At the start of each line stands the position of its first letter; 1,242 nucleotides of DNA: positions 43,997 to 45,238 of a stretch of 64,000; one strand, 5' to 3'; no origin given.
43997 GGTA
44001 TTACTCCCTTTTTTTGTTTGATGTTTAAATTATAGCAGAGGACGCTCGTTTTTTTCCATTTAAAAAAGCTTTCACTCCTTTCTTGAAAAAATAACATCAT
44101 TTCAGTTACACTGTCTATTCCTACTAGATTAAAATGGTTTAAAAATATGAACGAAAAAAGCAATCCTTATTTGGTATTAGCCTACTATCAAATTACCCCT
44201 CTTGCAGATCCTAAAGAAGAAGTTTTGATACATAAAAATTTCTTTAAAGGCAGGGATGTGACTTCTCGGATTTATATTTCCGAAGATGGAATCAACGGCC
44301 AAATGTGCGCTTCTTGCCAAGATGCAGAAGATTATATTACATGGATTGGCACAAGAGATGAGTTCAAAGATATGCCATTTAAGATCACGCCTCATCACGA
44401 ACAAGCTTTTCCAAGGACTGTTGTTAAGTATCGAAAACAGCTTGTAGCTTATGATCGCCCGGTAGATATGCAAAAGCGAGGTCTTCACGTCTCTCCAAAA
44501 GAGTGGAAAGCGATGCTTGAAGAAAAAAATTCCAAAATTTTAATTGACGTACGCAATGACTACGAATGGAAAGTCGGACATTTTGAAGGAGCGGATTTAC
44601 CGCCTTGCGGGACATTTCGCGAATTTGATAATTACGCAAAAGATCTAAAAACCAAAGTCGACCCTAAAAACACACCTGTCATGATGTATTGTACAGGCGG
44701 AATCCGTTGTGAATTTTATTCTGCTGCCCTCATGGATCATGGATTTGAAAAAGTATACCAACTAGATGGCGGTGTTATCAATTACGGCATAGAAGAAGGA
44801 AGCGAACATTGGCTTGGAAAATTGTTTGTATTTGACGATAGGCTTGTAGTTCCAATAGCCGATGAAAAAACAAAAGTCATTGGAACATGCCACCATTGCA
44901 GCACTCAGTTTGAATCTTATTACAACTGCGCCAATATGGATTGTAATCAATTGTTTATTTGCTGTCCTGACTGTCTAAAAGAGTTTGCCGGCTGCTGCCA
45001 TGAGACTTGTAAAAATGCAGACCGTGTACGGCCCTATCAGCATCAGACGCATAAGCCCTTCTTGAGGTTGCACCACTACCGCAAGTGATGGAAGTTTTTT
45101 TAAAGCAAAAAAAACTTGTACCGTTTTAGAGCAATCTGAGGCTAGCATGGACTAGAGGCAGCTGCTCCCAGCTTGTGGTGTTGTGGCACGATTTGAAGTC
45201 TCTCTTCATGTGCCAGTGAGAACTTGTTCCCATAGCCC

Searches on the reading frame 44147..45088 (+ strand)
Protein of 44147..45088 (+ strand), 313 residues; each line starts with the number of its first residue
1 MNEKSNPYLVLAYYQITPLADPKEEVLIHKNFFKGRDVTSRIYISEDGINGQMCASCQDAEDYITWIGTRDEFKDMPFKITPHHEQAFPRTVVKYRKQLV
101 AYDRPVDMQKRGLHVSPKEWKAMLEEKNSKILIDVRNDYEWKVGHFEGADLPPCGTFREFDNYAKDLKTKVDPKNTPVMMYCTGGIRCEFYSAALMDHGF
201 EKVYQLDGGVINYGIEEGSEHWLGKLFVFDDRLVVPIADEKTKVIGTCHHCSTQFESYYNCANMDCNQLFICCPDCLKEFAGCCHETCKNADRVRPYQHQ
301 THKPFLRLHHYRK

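Call 3: search_protein_families(library=pfam, proteins=[window:44147-45088:+])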
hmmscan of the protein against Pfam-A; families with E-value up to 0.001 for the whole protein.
window:44147-45088:+ (313 aa): 3 families
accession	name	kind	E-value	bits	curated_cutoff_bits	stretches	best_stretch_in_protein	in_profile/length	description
PF12368.13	Rhodanese_C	-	5.5e-20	71.9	26.9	1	224-289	2-66/66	Rhodanase C-terminal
PF17773.7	UPF0176_N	-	1.3e-16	61.1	26.2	1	8-98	1-91/92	UPF0176 acylphosphatase like domain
PF00581.25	Rhodanese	-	1.2e-13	51.8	22.2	1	116-210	1-96/102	Rhodanese-like domain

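Call 4: search_protein_families(library=ncbifam, proteins=[window:44147-45088:+])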
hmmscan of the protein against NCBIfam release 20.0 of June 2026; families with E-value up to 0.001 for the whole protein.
window:44147-45088:+ (313 aa): 10 families
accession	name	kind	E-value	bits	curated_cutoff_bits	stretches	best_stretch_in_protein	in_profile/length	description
NF001133.1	PRK00142.1-1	equivalog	1.6e-69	234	170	1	10-236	1-228/229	oxygen-dependent tRNA uridine(34) hydroxylase TrhO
NF003703.0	PRK05320.1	equivalog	1.5e-33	116.6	331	1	12-256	7-255/280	sulfurtransferase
NF002397.0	PRK01415.1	equivalog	4.5e-29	101.9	280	1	10-235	7-233/247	hypothetical protein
NF045521.1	rhoda_near_glyco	subfamily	2.2e-12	47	145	1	124-214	26-109/144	rhodanese homology domain-containing protein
NF005902.0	PRK07878.1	equivalog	2.1e-11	43.3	647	1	111-213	285-381/392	adenylyltransferase/sulfurtransferase MoeZ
NF006444.0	PRK08762.1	equivalog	6.9e-10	38.1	449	1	109-212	11-106/387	molybdopterin-synthase adenylyltransferase MoeB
NF001195.0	PRK00162.1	equivalog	2.6e-07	30.9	102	1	114-210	6-93/108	thiosulfate sulfurtransferase GlpE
NF041203.1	rhodanese_LYCAU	equivalog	4.6e-06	26.3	115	1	114-209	22-112/126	rhodanese-related (seleno)protein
NF045694.1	seleno_TsoB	exception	5.3e-05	21.5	805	1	120-209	52-145/572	rhodanese/DsbD fusion-like selenoprotein TsoB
NF005646.0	PRK07411.1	equivalog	0.00044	19.5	633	1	115-213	284-379/390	molybdopterin-synthase adenylyltransferase MoeB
